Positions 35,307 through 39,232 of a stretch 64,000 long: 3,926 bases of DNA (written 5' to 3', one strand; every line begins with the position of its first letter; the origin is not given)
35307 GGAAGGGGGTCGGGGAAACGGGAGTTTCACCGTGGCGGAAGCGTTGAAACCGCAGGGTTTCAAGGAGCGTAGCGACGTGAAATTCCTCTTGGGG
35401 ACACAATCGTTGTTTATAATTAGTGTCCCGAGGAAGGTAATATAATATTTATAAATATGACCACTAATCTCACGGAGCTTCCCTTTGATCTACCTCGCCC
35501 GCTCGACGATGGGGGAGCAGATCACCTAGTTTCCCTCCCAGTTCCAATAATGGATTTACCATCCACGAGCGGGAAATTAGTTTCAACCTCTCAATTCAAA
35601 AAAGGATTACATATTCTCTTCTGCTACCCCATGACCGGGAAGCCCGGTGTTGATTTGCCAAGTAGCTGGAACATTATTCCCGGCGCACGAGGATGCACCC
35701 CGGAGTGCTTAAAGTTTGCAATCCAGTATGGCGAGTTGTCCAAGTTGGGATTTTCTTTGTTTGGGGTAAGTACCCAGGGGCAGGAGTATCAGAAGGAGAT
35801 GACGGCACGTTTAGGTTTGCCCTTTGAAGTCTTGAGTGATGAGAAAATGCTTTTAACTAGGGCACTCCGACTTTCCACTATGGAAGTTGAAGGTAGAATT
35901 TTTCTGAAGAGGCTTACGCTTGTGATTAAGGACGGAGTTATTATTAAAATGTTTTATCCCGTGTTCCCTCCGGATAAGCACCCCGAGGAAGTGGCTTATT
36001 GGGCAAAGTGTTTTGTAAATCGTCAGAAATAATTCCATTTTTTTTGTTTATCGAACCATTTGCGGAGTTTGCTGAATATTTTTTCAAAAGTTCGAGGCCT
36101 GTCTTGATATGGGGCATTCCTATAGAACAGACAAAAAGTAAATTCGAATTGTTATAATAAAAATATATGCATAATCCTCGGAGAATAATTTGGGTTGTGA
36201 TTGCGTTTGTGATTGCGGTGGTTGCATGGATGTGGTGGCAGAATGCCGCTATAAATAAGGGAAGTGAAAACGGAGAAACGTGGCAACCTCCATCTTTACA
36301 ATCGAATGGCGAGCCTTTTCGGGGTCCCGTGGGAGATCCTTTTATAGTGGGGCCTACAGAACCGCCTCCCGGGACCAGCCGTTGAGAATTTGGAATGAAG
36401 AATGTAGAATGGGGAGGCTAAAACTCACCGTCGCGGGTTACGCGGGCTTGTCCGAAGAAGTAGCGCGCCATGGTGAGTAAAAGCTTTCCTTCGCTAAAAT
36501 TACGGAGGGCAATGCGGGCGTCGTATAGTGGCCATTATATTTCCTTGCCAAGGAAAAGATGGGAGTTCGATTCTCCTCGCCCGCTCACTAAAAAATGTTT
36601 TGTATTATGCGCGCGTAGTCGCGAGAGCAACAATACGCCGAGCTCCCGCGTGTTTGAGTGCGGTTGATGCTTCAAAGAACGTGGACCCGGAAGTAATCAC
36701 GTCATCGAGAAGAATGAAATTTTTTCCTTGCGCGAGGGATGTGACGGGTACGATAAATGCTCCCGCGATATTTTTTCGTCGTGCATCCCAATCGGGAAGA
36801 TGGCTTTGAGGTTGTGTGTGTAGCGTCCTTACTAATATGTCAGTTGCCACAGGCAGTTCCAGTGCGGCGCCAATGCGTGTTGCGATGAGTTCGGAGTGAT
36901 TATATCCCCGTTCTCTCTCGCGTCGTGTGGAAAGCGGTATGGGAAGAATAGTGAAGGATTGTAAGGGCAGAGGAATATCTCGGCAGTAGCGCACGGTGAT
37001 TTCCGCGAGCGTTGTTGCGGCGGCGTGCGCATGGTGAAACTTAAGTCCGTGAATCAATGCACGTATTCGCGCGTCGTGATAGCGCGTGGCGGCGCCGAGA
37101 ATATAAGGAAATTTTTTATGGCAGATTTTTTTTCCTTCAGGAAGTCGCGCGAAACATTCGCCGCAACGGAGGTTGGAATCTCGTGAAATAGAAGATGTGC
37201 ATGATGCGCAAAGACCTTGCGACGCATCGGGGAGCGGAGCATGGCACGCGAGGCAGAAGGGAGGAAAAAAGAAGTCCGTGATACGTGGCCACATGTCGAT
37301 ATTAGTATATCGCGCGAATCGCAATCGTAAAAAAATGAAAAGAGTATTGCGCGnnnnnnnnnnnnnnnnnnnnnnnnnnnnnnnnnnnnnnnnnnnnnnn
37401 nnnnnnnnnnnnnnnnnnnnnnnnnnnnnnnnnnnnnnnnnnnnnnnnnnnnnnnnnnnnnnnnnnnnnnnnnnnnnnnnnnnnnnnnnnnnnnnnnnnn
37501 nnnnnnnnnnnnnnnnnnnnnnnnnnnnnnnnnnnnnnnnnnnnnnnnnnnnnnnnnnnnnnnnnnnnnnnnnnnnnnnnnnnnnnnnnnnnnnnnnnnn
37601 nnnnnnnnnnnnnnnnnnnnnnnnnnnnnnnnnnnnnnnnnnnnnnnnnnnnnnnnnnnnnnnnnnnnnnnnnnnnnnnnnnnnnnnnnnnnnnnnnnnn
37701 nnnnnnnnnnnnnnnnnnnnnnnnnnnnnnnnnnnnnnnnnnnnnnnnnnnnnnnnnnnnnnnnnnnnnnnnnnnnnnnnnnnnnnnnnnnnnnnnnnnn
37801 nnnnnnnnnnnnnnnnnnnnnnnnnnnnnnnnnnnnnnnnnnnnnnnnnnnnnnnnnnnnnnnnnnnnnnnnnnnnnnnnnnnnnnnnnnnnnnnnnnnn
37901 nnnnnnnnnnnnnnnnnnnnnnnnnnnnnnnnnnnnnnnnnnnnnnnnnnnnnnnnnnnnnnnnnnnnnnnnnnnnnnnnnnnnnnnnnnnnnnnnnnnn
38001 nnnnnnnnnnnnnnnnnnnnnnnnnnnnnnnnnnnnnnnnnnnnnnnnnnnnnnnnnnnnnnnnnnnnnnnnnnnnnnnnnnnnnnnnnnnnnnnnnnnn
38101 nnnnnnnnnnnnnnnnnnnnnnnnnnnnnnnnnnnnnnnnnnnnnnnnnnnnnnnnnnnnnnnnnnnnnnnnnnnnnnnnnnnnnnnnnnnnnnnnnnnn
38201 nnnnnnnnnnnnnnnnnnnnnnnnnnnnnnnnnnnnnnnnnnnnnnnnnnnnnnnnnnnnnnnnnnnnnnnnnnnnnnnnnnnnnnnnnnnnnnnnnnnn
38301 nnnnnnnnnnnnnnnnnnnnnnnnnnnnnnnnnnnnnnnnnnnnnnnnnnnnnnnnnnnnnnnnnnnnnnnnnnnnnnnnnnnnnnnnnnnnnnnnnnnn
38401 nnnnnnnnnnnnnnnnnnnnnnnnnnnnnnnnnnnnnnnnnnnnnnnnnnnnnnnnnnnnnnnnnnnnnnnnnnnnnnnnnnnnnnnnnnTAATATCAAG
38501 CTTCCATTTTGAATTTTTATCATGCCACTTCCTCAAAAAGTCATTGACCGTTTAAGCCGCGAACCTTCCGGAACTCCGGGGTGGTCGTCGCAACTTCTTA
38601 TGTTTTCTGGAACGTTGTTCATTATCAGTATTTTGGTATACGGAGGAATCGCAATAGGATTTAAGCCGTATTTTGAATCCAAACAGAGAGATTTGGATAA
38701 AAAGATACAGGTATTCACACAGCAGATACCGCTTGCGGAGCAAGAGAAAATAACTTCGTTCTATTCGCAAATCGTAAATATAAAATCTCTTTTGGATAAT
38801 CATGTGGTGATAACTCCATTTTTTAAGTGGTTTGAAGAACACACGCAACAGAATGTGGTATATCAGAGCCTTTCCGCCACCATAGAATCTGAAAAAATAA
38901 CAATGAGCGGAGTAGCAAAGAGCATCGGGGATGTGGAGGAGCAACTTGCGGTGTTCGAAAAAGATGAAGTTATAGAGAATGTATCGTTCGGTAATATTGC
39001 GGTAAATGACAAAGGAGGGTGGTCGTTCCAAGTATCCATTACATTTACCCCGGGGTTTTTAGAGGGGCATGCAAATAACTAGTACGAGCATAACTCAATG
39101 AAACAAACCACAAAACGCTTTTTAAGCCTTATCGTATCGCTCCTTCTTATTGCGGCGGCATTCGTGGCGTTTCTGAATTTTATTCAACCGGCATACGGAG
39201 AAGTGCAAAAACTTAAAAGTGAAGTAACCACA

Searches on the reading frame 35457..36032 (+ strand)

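Call 10: search_protein_families(library=pfam, proteins=[window:35457-36032:+], max_evalue=0.001)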
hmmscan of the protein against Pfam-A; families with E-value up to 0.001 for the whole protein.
window:35457-36032:+ (191 aa): 2 families
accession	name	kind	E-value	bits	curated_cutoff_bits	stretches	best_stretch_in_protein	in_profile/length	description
PF08534.16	Redoxin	-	3.3e-14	53.4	26.6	1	30-173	7-139/148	Redoxin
PF00578.27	AhpC-TSA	-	4.4e-12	46.5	26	1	78-162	39-121/124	AhpC/TSA family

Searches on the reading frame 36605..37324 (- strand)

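Call 10: search_protein_families(library=pfam, proteins=[window:36605-37324:-], max_evalue=0.001)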
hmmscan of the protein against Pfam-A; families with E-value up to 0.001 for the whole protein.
window:36605-37324:- (239 aa): 2 families
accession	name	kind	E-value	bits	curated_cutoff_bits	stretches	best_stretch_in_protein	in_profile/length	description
PF18912.6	DZR_2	-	1.3e-06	28.6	27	1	16-69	2-53/56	Double zinc ribbon domain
PF00156.33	Pribosyltran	-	0.00027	20.7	26.3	1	156-231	52-118/158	Phosphoribosyl transferase domain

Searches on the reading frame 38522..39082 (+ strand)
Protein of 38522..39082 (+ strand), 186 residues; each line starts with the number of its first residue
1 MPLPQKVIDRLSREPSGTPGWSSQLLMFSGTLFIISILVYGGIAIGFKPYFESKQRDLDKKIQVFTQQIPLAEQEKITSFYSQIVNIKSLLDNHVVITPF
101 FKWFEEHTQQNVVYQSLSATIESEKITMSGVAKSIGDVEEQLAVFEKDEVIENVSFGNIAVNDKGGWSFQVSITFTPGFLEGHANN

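Call 10: search_protein_families(library=pfam, proteins=[window:38522-39082:+], max_evalue=0.001)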
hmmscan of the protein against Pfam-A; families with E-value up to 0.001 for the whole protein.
window:38522-39082:+ (186 aa): 1 family
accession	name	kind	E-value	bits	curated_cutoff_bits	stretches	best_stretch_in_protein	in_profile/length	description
PF05137.18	PilN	-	8.7e-05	22.9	22.8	1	107-174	9-77/78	Fimbrial assembly protein (PilN)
